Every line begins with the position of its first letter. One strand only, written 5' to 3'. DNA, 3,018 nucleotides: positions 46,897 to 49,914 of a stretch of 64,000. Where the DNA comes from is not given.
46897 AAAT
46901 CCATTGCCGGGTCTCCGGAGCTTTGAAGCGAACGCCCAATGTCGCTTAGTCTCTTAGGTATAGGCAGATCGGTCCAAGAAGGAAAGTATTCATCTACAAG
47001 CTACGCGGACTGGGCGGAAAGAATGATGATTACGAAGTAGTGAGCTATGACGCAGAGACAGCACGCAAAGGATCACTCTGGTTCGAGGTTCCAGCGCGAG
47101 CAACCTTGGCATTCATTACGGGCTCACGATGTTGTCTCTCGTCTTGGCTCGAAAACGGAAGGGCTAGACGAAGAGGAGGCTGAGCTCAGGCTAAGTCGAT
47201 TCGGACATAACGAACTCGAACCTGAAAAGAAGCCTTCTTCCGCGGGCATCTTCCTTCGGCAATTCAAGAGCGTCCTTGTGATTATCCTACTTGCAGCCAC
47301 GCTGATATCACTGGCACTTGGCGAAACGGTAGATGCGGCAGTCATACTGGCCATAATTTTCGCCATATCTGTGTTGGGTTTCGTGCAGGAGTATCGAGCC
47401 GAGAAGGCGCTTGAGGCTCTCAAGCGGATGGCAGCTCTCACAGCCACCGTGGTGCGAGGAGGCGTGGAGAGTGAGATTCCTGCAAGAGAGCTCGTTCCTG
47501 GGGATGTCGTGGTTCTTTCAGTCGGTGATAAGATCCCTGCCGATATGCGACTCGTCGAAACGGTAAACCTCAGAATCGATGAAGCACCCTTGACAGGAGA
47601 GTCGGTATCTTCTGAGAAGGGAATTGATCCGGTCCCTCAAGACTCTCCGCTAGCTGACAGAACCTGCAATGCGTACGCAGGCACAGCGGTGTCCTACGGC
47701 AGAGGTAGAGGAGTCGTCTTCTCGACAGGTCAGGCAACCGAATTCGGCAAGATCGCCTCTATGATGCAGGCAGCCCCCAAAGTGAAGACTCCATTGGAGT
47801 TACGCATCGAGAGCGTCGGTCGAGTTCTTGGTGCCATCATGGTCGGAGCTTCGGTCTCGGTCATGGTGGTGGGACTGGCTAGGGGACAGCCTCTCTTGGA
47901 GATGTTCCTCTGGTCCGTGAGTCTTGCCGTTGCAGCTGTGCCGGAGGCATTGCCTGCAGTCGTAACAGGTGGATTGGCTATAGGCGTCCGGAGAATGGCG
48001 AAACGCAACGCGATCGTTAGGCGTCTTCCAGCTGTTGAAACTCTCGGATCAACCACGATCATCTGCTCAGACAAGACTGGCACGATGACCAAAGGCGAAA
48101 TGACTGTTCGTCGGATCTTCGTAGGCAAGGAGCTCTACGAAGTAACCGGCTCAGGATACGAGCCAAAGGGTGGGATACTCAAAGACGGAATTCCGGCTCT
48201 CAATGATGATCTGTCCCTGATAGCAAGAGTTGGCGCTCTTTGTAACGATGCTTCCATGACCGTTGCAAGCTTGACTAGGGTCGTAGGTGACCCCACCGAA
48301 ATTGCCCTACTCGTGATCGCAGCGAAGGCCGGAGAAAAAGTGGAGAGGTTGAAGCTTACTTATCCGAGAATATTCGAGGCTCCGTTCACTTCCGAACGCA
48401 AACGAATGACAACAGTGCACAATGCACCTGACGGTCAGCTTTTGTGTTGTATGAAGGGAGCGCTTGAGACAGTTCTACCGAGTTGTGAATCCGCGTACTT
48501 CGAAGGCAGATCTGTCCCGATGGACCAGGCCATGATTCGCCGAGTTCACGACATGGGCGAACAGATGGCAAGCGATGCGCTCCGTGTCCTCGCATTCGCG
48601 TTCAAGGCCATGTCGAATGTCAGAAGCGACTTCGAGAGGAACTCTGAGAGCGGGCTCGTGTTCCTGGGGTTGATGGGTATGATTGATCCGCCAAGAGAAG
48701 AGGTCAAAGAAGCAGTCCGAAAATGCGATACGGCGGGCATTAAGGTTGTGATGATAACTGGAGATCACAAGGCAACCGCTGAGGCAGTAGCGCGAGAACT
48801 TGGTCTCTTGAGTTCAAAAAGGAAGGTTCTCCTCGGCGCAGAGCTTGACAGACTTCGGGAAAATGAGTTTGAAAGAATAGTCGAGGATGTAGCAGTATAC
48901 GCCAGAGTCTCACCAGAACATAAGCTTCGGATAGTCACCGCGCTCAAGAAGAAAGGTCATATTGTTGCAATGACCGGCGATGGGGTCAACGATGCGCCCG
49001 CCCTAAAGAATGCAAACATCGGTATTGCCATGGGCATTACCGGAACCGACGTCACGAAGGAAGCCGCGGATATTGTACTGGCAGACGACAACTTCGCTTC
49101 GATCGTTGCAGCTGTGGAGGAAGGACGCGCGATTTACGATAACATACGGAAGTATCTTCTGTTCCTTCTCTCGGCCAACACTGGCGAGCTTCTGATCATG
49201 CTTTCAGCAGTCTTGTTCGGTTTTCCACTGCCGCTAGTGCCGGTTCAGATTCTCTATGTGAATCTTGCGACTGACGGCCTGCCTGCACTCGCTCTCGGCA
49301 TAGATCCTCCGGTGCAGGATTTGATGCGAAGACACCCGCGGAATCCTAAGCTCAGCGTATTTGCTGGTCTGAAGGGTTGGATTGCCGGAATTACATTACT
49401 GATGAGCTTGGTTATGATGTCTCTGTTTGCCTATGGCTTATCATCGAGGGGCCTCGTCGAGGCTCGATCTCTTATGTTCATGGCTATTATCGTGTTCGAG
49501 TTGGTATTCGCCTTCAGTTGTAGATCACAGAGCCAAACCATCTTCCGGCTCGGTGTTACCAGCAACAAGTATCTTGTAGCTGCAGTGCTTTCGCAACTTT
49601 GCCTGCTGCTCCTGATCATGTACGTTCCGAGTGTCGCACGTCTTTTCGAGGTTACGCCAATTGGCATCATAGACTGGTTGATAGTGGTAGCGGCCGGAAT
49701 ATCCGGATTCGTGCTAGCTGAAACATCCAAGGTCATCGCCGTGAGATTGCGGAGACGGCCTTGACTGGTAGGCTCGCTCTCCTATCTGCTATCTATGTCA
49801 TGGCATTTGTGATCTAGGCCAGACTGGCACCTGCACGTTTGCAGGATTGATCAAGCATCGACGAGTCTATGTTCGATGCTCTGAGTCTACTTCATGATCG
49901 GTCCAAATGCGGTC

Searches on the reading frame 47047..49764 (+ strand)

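Call 64: search_protein_families(library=ncbifam, max_evalue=0.00001, proteins=[window:47047-49764:+])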
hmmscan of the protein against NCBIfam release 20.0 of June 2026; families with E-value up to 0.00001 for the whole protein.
window:47047-49764:+ (905 aa): 23 families
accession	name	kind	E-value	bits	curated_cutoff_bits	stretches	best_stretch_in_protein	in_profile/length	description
TIGR01522.1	ATPase-IIA2_Ca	equivalog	7.7e-230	765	798.3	1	27-897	10-849/854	calcium-transporting P-type ATPase, PMR1-type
TIGR01116.1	ATPase-IIA1_Ca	equivalog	1.7e-208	694.5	703.4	1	70-897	2-797/799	calcium-translocating P-type ATPase, SERCA-type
TIGR01523.1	ATPase-IID_K-Na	equivalog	3.4e-161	538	645.05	3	394-900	435-991/997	potassium/sodium efflux P-type ATPase, fungal-type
TIGR01106.1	ATPase-IIC_X-K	subfamily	1.6e-155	519.5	946.1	2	22-591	18-611/997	Na,H/K antiporter P-type ATPase subunit alpha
TIGR01517.1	ATPase-IIB_Ca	equivalog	1.4e-141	473.5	507.05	2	408-899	409-881/882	calcium-translocating P-type ATPase, PMCA-type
TIGR01647.1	ATPase-IIIA_H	equivalog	2.6e-134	449.2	615.5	2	39-359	1-309/755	plasma-membrane proton-efflux P-type ATPase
TIGR01524.1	ATPase-IIIB_Mg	equivalog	6e-132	441.3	610.75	2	25-354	19-354/867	magnesium-translocating P-type ATPase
NF011702.0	PRK15122.1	subfamily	9.4e-117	391.1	975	2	422-788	428-789/907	magnesium-translocating P-type ATPase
TIGR01494.1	ATPase_P-type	subfamily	6.8e-98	328.2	62.3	4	610-733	358-475/478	HAD-IC family P-type ATPase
TIGR01525.1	ATPase-IB_hvy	subfamily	1.2e-73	248.9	346.25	3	81-359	5-271/560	heavy metal translocating P-type ATPase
TIGR01657.1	P-ATPase-V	hypoth_equivalog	2.2e-63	214.3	618.25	2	28-599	129-709/1055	ATP13A2 family polyamine export P-type ATPase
TIGR01512.1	ATPase-IB2_Cd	subfamily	7.9e-61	206.2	313.5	3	79-358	3-256/494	cadmium family heavy metal-translocating P-type ATPase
TIGR01511.1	ATPase-IB1_Cu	subfamily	7.7e-49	167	397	3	615-720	406-509/542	copper-translocating P-type ATPase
NF008262.1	PRK11033.1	equivalog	7.5e-46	156.9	1005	2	83-362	184-451/731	zinc/cadmium/mercury/lead-transporting ATPase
NF033775.1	P_type_ZntA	exception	6.7e-40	137.1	1240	2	83-361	189-455/732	Zn(II)/Cd(II)/Pb(II) translocating P-type ATPase ZntA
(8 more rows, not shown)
